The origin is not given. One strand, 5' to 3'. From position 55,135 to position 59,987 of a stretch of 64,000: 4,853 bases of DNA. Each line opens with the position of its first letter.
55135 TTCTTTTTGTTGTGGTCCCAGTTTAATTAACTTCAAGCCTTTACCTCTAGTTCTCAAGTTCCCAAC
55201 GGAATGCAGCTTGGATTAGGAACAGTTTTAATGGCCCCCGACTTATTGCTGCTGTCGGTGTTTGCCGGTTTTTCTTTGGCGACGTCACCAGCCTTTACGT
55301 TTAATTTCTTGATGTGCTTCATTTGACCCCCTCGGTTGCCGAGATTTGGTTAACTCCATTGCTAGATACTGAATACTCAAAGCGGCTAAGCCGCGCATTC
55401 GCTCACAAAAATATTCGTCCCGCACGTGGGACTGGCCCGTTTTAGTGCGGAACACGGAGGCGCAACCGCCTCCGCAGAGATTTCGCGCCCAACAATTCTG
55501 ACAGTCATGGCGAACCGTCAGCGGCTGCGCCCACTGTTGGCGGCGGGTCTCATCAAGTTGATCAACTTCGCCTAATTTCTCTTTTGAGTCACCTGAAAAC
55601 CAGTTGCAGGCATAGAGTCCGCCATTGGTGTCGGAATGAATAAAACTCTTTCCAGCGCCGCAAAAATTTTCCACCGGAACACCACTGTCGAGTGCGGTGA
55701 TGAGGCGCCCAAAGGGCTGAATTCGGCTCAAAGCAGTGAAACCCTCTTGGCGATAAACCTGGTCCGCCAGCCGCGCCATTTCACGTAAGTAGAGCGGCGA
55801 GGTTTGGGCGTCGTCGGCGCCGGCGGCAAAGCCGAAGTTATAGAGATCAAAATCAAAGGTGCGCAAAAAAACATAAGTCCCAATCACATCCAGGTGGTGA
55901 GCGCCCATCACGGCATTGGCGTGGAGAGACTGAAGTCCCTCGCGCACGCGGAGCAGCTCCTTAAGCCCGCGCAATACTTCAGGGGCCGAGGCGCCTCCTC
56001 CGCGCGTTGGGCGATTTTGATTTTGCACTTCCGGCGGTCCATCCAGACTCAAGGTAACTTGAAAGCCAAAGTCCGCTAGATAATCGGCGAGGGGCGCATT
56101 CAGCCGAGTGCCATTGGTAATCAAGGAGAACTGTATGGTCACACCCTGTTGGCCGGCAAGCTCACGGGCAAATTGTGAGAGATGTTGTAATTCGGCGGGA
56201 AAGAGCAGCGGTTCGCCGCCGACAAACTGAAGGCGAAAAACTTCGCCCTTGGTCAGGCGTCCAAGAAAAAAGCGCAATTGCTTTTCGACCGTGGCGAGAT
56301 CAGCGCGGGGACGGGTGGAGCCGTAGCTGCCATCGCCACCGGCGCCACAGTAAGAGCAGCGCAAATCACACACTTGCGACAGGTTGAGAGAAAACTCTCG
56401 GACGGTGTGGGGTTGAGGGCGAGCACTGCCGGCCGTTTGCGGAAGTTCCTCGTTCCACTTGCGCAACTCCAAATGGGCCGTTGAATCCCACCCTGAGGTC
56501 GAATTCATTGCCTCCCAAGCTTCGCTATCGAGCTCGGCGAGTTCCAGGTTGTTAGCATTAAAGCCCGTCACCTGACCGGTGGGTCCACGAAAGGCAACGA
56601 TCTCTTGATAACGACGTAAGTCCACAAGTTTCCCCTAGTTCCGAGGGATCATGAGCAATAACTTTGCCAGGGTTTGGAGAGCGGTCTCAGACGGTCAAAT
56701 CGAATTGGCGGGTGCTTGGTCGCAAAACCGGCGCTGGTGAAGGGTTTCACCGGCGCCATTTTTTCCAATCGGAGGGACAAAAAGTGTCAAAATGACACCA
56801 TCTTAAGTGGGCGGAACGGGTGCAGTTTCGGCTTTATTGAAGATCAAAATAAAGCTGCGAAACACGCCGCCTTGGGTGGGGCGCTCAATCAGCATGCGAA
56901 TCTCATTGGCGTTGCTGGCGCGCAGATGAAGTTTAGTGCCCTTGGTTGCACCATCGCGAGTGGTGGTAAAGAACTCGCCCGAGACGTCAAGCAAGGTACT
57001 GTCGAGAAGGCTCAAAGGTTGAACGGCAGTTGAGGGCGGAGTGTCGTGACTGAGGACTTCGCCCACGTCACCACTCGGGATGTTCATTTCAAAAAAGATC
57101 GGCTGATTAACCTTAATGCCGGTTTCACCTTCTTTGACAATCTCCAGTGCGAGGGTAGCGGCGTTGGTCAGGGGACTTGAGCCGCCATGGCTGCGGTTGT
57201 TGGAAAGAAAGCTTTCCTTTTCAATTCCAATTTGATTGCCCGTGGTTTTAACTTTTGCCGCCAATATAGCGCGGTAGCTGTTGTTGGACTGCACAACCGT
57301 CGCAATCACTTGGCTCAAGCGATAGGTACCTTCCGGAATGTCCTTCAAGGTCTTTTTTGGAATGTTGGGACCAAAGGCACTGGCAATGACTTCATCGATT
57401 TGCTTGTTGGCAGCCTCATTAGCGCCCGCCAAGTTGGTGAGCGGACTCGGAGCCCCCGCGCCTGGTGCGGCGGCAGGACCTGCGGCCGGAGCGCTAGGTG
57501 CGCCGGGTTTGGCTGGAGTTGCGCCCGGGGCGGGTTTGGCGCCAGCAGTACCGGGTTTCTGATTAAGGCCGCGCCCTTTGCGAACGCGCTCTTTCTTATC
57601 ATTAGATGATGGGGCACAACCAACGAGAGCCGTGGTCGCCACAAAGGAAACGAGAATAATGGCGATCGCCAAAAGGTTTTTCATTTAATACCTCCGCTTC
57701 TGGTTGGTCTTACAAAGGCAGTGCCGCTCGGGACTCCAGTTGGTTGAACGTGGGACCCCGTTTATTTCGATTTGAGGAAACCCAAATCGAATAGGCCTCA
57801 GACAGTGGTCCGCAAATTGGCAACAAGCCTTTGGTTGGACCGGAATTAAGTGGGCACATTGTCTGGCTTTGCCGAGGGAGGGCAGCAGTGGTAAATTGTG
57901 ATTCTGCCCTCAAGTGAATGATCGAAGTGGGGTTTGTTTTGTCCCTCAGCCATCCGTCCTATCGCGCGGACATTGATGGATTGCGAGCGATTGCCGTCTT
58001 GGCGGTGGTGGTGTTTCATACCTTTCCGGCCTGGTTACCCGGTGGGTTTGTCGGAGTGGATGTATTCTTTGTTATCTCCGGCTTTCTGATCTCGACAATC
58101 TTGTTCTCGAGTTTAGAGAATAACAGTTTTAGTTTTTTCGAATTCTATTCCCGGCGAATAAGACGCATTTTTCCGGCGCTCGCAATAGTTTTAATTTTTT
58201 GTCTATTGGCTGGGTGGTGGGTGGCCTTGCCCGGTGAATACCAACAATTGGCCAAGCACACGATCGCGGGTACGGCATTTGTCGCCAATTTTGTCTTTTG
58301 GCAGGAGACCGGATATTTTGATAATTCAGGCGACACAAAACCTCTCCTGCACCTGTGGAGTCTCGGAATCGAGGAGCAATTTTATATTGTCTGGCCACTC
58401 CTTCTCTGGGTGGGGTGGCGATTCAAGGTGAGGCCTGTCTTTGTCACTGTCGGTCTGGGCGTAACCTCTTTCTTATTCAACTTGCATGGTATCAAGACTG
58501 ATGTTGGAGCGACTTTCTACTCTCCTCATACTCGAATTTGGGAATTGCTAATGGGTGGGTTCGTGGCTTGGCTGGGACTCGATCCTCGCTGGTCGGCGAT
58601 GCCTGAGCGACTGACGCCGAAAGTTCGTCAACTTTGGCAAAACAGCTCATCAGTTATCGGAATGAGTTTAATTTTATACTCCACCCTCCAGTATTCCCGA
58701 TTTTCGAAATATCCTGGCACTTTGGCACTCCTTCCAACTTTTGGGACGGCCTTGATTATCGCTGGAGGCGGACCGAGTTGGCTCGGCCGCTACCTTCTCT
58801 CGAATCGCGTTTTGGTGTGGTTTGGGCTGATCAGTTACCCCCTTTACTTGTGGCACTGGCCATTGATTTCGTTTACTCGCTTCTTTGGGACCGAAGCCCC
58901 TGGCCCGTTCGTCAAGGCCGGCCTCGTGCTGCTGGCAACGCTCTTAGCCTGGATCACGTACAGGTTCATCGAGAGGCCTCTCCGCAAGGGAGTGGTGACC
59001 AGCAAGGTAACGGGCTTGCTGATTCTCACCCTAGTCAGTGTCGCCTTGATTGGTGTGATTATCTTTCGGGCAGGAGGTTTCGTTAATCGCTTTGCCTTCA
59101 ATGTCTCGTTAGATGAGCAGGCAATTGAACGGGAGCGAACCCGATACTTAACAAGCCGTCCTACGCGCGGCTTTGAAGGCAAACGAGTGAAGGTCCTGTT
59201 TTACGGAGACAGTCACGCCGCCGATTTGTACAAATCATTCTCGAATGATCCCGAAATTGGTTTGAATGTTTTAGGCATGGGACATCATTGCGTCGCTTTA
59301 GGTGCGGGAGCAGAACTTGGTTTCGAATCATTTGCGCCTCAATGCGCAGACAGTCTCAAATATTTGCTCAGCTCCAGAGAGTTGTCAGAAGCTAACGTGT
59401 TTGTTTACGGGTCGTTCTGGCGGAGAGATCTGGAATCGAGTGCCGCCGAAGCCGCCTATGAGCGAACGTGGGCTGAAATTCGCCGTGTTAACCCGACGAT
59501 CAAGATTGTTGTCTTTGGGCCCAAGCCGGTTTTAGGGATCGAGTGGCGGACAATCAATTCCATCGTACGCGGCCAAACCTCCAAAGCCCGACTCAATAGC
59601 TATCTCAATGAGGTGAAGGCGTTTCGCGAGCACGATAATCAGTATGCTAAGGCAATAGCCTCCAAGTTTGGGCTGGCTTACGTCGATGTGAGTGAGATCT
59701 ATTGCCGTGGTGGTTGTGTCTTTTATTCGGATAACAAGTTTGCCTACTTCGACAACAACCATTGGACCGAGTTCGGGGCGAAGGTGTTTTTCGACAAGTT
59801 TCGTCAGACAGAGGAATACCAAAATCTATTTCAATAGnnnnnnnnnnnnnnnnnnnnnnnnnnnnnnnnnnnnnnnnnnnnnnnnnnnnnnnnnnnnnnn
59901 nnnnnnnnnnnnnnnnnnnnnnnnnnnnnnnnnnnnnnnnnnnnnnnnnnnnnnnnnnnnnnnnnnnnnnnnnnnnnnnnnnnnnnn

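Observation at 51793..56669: Radical SAM/SPASM maturase in a sigma-54-driven unit with a CHASE2-like sensor kinase and a sigma-54 activator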

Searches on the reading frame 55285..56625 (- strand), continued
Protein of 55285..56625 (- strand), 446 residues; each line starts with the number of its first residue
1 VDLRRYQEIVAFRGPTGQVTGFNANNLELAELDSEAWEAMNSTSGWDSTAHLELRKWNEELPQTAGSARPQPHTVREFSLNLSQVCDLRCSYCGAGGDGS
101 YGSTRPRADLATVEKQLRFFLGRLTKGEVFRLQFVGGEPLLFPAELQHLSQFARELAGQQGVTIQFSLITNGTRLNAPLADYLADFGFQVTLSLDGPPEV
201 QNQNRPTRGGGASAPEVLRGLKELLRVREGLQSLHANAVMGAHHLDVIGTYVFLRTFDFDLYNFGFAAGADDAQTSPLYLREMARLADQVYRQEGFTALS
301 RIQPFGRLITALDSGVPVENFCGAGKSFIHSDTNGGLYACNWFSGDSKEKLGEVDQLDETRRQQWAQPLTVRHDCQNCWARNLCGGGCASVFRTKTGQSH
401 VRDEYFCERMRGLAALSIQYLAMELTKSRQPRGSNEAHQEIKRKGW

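Call 63: find_encoding_contigs(protein=P0059, flank=5000, max_places=1)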
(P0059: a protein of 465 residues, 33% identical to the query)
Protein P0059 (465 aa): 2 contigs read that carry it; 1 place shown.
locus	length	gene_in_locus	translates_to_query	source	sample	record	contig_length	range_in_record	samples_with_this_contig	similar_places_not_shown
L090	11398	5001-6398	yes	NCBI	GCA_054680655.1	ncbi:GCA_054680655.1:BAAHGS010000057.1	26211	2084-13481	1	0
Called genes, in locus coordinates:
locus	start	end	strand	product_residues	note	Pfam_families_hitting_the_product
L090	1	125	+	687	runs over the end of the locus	PF02743:dCache_1 (faint), PF00672:HAMP, PF00512:HisKA, PF02518:HATPase_c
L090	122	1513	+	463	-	PF00072:Response_reg, PF00158:Sigma54_activat, PF14532:Sigma54_activ_2, PF00004:AAA (weak), PF07724:AAA_2 (faint), PF07728:AAA_5 (weak), PF25601:AAA_lid_14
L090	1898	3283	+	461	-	PF13372:Alginate_exp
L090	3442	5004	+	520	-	PF09098:Dehyd-heme_bind, PF14930:Qn_am_d_aII, PF09100:Qn_am_d_aIV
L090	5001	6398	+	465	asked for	PF04055:Radical_SAM, PF13353:Fer4_12 (weak)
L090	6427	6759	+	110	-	PF08992:QH-AmDH_gamma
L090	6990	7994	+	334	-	PF02239:Cytochrom_D1 (weak), PF25174:Beta-prop_THOC3 (faint)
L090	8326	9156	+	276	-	-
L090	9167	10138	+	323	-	PF01136:Peptidase_U32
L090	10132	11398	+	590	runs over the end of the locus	PF00664:ABC_membrane, PF00005:ABC_tran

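Call 64: find_encoding_contigs(protein=P0066, flank=5000, max_places=1)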
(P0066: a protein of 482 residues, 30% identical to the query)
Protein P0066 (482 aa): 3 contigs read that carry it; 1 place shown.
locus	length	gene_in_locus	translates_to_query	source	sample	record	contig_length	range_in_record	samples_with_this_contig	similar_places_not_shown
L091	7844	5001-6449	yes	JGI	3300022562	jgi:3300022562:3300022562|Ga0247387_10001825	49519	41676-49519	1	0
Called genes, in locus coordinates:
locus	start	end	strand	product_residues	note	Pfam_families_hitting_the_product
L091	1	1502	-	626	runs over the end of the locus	PF13517:FG-GAP_3 (weak)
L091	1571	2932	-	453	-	-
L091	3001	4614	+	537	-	PF01209:Ubie_methyltran (weak), PF13489:Methyltransf_23, PF08241:Methyltransf_11, PF08242:Methyltransf_12, PF13649:Methyltransf_25, PF13847:Methyltransf_31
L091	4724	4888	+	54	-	-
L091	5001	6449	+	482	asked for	PF13353:Fer4_12, PF04055:Radical_SAM, PF05402:PqqD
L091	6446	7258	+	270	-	-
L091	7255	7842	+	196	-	?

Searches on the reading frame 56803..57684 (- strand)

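Call 3: search_protein_families(library=pfam, proteins=[window:56803-57684:-], max_evalue=0.01)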
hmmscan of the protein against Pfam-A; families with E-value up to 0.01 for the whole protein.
window:56803-57684:- (293 aa): 0 families

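Call 4: search_protein_families(library=ncbifam, proteins=[window:56803-57684:-], max_evalue=0.01)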
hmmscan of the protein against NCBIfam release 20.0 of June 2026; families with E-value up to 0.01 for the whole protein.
window:56803-57684:- (293 aa): 0 families

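Call 57: search_protein_families(library=pfam, proteins=[window:56803-57684:-], max_evalue=10)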
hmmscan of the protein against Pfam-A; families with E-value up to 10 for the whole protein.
window:56803-57684:- (293 aa): 1 family
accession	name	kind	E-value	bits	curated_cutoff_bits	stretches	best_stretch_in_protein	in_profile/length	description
PF04625.18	DEC-1_N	-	2.8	7.3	29.2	1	45-102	114-169/403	DEC-1 protein, N-terminal region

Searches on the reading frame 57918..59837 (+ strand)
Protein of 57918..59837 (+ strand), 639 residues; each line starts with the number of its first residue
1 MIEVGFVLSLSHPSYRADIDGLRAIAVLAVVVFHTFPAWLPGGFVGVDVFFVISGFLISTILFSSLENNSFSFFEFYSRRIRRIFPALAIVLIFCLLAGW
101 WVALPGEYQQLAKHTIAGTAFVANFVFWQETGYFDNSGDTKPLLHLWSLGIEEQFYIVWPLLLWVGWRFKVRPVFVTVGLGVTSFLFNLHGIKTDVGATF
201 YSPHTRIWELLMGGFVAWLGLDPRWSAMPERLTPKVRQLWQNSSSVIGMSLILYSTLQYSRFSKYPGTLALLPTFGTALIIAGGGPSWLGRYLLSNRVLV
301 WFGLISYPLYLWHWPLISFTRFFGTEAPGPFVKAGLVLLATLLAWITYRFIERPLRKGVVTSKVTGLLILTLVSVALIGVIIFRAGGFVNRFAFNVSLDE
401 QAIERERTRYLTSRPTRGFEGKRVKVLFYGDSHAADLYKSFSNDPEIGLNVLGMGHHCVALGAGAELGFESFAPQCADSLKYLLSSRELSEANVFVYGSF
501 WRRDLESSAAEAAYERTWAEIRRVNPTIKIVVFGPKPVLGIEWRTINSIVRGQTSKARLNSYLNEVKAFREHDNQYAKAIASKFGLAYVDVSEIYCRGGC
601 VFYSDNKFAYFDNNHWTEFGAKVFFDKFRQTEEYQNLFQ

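Call 3: search_protein_families(library=pfam, proteins=[window:57918-59837:+], max_evalue=0.01)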
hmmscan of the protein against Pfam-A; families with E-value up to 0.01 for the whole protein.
window:57918-59837:+ (639 aa): 2 families
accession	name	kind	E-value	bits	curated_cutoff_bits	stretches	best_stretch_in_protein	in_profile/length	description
PF01757.29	Acyl_transf_3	-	3.9e-29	102.2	31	1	17-348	2-325/326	Acyltransferase domain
PF19040.6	SGNH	-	4.5e-19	69.6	27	1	420-629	19-247/248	SGNH domain (fused to AT3 domains)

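Call 4: search_protein_families(library=ncbifam, proteins=[window:57918-59837:+], max_evalue=0.01)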
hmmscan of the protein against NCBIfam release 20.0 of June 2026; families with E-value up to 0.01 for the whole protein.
window:57918-59837:+ (639 aa): 1 family
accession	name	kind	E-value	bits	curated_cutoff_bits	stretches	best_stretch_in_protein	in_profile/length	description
NF058601.1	ActlTfSucTMsmeg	equivalog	3.6e-40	138.1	1275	1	14-361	30-386/723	acetyltransferase SucT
